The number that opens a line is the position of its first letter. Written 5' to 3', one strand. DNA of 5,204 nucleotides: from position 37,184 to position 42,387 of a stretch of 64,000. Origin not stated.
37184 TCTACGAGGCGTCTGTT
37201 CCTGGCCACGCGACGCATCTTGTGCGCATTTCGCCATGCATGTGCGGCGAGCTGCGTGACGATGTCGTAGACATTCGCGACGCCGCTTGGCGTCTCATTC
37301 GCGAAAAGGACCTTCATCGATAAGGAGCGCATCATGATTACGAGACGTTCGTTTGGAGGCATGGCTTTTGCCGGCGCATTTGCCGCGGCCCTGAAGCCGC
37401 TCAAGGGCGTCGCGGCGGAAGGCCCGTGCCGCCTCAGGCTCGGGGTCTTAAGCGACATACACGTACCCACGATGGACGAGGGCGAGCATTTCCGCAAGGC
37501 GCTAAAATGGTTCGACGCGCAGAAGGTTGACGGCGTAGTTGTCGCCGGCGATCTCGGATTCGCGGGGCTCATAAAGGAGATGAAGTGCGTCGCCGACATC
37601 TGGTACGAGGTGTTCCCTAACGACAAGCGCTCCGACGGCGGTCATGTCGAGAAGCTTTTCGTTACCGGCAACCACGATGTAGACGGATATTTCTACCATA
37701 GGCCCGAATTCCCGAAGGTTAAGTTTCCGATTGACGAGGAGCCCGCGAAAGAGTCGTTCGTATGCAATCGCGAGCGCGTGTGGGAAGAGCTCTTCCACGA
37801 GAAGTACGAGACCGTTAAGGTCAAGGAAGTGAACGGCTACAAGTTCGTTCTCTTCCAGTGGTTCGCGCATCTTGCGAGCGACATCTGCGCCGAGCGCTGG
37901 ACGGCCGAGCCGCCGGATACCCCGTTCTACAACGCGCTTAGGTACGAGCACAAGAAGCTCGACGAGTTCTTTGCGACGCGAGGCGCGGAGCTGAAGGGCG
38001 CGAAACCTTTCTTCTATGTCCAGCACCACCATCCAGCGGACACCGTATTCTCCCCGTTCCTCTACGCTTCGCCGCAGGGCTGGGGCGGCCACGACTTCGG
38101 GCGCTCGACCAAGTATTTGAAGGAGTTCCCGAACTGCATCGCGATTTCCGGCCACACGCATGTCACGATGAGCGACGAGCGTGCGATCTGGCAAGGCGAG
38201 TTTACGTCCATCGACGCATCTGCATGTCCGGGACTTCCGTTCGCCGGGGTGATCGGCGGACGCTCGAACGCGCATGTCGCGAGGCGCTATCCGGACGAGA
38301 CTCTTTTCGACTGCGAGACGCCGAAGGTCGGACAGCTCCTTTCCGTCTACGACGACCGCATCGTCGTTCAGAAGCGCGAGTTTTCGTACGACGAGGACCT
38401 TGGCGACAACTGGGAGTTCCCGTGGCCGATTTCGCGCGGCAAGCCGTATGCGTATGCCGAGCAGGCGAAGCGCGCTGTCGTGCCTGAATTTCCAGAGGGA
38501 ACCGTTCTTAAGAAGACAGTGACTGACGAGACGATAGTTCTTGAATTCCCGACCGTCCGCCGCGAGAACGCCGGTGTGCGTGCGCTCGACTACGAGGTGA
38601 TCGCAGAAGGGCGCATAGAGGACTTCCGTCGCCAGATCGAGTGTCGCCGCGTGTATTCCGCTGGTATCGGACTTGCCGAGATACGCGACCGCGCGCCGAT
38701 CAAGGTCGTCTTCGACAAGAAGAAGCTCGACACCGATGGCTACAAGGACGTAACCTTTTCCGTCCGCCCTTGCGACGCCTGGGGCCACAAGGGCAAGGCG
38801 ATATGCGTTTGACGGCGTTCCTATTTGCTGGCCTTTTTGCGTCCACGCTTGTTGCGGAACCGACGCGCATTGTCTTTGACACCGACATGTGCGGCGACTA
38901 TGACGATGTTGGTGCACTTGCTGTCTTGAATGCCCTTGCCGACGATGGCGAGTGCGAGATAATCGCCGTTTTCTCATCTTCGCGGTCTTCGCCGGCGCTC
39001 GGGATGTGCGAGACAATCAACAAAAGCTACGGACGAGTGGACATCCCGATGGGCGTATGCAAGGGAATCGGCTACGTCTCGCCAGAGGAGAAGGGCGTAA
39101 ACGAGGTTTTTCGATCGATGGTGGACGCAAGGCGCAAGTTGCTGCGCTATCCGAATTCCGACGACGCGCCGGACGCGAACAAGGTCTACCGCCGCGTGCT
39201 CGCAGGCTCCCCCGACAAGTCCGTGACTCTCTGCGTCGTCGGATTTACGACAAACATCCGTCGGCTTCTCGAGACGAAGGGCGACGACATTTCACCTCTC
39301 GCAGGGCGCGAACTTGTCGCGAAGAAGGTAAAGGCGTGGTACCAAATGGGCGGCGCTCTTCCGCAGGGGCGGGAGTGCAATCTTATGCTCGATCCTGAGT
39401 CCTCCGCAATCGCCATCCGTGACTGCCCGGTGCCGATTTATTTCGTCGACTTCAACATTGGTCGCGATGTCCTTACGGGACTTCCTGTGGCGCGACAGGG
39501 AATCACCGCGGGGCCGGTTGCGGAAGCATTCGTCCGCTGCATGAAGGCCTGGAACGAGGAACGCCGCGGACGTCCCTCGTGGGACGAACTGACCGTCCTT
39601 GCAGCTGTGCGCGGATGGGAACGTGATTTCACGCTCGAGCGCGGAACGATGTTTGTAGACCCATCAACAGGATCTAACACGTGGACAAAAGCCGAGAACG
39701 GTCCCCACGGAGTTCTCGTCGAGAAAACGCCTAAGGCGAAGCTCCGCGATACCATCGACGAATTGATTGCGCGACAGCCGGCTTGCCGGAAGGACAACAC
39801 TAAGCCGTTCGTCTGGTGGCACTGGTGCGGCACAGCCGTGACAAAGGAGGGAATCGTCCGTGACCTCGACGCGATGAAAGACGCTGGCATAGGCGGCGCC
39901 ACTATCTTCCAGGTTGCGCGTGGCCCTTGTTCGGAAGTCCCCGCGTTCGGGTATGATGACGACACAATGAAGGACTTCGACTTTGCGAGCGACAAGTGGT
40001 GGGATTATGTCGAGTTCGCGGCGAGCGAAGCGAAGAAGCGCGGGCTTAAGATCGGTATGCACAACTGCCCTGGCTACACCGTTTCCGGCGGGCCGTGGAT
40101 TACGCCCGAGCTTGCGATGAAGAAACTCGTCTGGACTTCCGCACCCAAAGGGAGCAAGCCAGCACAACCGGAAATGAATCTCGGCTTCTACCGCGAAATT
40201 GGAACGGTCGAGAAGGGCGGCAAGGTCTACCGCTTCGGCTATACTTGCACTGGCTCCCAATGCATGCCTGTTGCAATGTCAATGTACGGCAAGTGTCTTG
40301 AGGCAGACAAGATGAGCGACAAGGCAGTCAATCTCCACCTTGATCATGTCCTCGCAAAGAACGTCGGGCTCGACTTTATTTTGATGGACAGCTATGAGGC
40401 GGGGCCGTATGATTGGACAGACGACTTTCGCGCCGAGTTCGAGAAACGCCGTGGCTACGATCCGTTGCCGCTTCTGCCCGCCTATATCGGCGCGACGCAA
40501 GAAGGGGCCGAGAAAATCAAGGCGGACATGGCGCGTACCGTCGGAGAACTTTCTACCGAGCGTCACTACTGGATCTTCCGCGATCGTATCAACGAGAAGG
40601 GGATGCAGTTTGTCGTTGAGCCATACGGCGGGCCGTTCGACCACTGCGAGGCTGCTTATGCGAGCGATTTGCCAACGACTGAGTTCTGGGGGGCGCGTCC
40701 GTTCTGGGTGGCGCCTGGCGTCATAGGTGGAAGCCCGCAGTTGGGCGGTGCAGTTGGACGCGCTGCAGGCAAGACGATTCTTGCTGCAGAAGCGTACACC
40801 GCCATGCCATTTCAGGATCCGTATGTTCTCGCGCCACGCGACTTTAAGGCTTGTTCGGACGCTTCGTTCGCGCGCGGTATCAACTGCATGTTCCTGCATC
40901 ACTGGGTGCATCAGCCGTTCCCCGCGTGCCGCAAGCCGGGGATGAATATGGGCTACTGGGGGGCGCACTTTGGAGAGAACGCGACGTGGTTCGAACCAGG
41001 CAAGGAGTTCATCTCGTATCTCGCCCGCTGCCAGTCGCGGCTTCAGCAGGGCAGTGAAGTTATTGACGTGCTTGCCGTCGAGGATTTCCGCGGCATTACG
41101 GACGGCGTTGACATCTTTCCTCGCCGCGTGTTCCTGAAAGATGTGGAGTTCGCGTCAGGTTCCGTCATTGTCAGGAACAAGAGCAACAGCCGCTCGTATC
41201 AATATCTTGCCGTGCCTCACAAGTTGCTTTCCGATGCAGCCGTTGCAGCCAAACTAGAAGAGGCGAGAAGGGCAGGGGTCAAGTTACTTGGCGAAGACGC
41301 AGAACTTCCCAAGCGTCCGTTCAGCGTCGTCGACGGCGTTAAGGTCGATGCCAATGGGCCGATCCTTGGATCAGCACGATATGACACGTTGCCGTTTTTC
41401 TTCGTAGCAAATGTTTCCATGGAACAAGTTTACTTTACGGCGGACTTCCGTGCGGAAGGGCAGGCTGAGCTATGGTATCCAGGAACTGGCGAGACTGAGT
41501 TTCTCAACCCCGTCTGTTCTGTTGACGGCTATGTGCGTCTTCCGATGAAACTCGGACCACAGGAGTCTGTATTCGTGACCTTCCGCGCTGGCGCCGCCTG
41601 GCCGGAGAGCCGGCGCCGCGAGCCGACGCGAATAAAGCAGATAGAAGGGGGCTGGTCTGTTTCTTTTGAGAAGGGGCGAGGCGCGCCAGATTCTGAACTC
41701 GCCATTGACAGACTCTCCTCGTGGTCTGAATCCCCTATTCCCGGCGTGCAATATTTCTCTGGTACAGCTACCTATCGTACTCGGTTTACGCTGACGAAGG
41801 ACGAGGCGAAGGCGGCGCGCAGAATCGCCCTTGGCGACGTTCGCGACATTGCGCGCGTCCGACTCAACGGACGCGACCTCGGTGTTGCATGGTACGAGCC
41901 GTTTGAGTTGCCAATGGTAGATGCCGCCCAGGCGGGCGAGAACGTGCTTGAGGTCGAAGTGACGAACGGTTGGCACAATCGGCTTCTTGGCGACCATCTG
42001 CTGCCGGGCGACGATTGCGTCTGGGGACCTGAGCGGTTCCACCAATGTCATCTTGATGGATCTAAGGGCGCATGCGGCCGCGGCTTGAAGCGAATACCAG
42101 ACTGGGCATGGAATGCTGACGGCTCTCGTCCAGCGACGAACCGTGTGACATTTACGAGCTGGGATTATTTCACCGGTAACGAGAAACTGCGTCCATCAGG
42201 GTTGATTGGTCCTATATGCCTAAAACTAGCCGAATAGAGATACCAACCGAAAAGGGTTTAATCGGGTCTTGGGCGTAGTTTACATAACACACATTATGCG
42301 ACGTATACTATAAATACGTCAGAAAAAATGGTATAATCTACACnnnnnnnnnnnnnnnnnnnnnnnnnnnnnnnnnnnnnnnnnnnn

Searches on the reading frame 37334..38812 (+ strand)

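Call 89: search_protein_families(library=pfam, proteins=[window:37334-38812:+], max_evalue=0.00001)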
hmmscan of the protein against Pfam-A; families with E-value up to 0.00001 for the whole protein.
window:37334-38812:+ (492 aa): 2 families
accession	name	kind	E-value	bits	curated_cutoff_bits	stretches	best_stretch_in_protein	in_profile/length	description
PF00149.33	Metallophos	-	1.8e-08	35.5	21.5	1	35-277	2-190/191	Calcineurin-like phosphoesterase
PF12850.12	Metallophos_2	-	1.8e-06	28.5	27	0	35-136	2-60/154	Calcineurin-like phosphoesterase superfamily domain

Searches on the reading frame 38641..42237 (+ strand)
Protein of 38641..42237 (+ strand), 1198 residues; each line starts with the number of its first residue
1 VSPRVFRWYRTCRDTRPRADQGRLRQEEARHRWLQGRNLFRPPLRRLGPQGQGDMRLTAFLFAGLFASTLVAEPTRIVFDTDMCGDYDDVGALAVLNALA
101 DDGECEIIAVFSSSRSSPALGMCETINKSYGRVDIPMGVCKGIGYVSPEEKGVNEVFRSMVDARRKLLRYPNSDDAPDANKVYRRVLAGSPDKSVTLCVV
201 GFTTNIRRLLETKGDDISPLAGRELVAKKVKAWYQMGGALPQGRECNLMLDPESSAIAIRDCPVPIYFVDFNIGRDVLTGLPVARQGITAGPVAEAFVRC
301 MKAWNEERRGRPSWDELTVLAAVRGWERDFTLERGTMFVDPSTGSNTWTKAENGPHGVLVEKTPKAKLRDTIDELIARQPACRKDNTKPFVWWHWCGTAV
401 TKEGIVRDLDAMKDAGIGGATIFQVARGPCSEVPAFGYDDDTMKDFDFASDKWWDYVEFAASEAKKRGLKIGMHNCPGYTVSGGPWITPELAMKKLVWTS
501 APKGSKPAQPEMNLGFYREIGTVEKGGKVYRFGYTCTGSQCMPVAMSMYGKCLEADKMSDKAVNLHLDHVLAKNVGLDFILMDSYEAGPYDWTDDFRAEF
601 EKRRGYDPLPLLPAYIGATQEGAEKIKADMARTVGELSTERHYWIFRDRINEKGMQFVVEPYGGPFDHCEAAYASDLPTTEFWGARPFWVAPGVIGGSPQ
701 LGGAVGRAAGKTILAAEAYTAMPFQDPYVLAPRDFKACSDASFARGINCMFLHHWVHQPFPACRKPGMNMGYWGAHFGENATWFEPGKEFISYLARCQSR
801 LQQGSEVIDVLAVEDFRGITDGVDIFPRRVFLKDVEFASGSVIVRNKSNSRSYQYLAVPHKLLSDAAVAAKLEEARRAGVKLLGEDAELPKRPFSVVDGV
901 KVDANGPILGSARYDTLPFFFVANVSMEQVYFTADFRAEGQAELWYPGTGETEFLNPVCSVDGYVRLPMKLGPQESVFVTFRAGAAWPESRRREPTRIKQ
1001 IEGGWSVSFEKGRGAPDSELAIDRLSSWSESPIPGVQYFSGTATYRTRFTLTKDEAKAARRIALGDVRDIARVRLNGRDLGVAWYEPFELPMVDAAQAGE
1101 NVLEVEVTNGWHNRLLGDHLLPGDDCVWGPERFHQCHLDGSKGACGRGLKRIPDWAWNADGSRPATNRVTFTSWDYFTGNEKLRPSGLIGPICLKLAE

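Call 6: search_protein_families(library=ncbifam, proteins=[window:38641-42237:+], max_evalue=0.01)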
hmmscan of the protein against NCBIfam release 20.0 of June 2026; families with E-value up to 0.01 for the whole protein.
window:38641-42237:+ (1198 aa): 2 families
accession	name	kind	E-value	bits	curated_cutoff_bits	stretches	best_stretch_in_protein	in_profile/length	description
NF049897.1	AlphaRhamBT4145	equivalog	1.4e-50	172.3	1300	3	919-1115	653-851/897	alpha-L-rhamnosidase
NF045579.1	rhamnoside_JR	domain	2.6e-36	124.5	50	1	1001-1119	1-120/123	glycosylhydrolase-like jelly roll fold domain-containing protein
